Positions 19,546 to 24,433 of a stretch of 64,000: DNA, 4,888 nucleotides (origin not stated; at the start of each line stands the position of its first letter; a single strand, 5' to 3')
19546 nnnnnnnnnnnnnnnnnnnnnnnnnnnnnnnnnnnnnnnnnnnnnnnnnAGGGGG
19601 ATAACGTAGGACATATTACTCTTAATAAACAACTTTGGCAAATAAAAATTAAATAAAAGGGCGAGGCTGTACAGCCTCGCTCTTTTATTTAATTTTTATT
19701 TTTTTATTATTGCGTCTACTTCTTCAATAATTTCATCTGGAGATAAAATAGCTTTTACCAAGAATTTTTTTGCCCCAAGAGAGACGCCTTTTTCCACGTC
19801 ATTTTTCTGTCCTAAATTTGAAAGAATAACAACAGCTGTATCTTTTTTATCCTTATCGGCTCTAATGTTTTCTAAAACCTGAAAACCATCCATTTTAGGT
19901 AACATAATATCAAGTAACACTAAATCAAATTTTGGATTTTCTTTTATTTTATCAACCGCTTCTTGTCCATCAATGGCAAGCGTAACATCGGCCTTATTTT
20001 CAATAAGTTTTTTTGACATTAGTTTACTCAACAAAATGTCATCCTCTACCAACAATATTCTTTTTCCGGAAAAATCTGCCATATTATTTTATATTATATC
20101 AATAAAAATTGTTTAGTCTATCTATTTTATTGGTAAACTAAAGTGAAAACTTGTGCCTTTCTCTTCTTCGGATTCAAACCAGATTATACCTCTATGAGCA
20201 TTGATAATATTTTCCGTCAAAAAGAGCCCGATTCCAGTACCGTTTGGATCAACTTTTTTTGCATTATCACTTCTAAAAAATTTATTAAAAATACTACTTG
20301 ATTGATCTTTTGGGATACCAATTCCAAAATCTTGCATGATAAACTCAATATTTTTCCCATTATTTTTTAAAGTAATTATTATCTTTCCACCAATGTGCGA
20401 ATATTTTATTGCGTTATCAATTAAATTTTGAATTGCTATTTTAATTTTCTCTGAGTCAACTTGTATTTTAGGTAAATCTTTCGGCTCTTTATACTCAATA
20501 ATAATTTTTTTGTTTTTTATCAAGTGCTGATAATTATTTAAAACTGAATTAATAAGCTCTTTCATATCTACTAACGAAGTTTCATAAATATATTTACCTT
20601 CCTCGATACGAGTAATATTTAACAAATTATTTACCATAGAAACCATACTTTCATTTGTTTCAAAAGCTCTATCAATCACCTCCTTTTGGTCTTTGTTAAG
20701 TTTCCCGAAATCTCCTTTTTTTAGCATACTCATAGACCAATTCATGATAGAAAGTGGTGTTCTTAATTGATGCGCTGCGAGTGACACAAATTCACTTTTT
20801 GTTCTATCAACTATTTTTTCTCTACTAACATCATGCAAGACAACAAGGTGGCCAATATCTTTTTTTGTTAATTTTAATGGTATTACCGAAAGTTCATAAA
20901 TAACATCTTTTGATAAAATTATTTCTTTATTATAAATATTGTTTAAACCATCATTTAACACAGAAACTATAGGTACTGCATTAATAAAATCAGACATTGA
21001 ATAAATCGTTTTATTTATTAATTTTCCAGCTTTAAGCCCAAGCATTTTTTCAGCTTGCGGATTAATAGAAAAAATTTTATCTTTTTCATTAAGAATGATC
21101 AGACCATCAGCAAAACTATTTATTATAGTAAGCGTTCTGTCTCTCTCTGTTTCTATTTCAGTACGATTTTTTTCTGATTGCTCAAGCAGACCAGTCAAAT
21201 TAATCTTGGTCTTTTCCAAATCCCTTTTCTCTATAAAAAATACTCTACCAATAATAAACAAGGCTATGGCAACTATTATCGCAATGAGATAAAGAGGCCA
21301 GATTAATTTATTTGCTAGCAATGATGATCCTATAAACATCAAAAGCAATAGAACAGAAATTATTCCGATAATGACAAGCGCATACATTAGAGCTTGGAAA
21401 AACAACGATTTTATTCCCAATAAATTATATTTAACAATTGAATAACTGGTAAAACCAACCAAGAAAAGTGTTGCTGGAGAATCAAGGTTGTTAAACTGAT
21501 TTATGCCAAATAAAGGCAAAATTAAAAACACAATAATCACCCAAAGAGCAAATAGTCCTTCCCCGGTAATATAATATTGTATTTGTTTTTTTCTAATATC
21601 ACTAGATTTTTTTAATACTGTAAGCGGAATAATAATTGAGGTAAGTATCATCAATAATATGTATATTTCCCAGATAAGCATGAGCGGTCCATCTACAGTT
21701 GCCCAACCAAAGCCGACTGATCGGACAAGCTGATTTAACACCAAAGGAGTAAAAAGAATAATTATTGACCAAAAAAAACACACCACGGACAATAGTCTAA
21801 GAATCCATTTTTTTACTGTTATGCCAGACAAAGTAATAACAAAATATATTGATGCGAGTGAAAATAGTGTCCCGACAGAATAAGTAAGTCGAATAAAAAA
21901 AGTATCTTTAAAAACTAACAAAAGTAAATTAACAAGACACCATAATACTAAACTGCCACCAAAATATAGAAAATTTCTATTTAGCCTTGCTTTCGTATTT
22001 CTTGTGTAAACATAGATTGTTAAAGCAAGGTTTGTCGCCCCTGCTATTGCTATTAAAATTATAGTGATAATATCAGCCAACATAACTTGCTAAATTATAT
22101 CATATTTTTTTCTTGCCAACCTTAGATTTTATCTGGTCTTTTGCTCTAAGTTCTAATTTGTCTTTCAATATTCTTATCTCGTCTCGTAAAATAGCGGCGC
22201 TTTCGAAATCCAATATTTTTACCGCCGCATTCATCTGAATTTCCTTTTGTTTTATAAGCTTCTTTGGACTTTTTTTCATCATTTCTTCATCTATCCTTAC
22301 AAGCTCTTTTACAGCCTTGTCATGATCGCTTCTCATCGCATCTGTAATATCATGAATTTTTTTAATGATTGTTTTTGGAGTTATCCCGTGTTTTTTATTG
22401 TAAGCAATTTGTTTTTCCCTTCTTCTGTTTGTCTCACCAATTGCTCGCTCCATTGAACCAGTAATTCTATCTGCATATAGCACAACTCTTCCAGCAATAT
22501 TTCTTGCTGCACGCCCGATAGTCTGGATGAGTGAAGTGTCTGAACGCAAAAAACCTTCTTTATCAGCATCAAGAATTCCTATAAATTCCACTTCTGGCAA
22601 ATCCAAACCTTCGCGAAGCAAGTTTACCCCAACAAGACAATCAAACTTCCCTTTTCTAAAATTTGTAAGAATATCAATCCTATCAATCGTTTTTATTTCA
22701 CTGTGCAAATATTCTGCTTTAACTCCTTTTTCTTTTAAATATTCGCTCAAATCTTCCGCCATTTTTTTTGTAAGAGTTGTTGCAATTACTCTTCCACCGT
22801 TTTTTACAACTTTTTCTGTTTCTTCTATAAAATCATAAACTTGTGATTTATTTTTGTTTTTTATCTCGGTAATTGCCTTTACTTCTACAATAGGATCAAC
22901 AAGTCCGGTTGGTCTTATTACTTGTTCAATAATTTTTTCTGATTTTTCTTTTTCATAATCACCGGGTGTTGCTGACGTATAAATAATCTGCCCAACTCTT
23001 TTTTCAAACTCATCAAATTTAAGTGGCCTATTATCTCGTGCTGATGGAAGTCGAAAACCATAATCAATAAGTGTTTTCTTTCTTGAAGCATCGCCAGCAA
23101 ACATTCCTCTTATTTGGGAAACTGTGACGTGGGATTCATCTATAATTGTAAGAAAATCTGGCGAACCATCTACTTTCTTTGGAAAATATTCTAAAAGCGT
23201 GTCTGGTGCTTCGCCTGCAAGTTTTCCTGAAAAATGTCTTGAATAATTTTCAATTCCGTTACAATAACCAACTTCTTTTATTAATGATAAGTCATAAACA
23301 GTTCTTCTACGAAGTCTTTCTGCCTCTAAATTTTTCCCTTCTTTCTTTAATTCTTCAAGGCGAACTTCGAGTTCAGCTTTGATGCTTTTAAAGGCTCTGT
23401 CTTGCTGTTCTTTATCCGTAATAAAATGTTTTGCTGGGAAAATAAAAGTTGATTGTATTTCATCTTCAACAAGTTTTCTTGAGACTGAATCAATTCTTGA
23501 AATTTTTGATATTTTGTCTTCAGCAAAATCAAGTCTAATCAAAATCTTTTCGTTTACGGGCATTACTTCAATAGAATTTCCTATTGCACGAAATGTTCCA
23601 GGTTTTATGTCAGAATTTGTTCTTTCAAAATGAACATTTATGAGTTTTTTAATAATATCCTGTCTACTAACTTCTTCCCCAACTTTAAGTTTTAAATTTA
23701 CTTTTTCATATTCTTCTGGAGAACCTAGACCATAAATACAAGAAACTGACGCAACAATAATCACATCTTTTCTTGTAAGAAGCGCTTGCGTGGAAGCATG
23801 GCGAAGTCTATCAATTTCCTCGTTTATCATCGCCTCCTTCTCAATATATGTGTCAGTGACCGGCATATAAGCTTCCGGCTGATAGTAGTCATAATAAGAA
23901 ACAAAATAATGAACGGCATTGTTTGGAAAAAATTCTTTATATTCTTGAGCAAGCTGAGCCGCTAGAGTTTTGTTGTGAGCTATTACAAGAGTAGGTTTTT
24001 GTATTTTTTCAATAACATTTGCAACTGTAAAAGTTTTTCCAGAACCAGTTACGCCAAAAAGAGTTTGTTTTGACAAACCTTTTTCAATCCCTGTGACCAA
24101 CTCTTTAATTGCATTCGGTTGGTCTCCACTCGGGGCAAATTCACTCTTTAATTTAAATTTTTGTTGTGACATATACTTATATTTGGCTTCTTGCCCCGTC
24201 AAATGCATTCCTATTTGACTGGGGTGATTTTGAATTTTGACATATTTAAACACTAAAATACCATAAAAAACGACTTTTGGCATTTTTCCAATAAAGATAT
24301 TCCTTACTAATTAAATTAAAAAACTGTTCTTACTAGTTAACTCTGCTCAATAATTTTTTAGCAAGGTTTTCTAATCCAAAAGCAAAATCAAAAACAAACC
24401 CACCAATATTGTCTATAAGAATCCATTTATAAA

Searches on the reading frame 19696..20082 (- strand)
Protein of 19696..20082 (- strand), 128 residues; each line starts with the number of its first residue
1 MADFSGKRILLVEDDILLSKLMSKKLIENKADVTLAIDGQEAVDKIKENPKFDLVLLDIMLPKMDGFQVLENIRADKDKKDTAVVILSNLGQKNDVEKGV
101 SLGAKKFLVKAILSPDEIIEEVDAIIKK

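Call 66: search_protein_families(library=pfam, proteins=[window:19696-20082:-], max_evalue=0.00001)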
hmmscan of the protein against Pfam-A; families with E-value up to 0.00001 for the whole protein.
window:19696-20082:- (128 aa): 1 family
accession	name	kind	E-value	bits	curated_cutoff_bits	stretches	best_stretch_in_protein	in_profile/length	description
PF00072.30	Response_reg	-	3.5e-22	79.1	30.2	1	9-122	1-110/111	Response regulator receiver domain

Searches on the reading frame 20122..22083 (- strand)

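Call 66: search_protein_families(library=pfam, proteins=[window:20122-22083:-], max_evalue=0.00001)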
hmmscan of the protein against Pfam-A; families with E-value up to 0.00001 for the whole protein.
window:20122-22083:- (653 aa): 3 families
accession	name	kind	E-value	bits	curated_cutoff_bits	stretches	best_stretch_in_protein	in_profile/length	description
PF02518.31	HATPase_c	-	5.3e-24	85.2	26.4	1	543-652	2-109/111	Histidine kinase-, DNA gyrase B-, and HSP90-like ATPase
PF00512.31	HisKA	-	1.5e-13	51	26.9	1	429-496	2-66/66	His Kinase A (phospho-acceptor) domain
PF13426.13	PAS_9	-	1.5e-06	28.8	27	1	326-420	2-102/103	PAS domain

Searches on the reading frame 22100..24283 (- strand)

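Call 66: search_protein_families(library=pfam, proteins=[window:22100-24283:-], max_evalue=0.00001)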
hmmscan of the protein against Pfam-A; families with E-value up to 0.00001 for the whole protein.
window:22100-24283:- (727 aa): 5 families
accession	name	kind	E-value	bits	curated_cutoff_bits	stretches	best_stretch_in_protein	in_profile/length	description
PF12344.14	UvrB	-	9.3e-24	83.4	27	1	602-643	1-42/43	Ultra-violet resistance protein B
PF17757.6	UvrB_inter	-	1.5e-22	79.9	22.9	1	197-287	1-91/91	UvrB interaction domain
PF00271.37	Helicase_C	-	1.7e-20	73.7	23.5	1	492-595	9-109/110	Helicase conserved C-terminal domain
PF04851.21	ResIII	-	6.4e-12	46.1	22.5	1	53-130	6-84/164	Type III restriction enzyme, res subunit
PF02151.25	UVR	-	6.8e-07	29.3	21.5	1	674-707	1-34/36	UvrB/uvrC motif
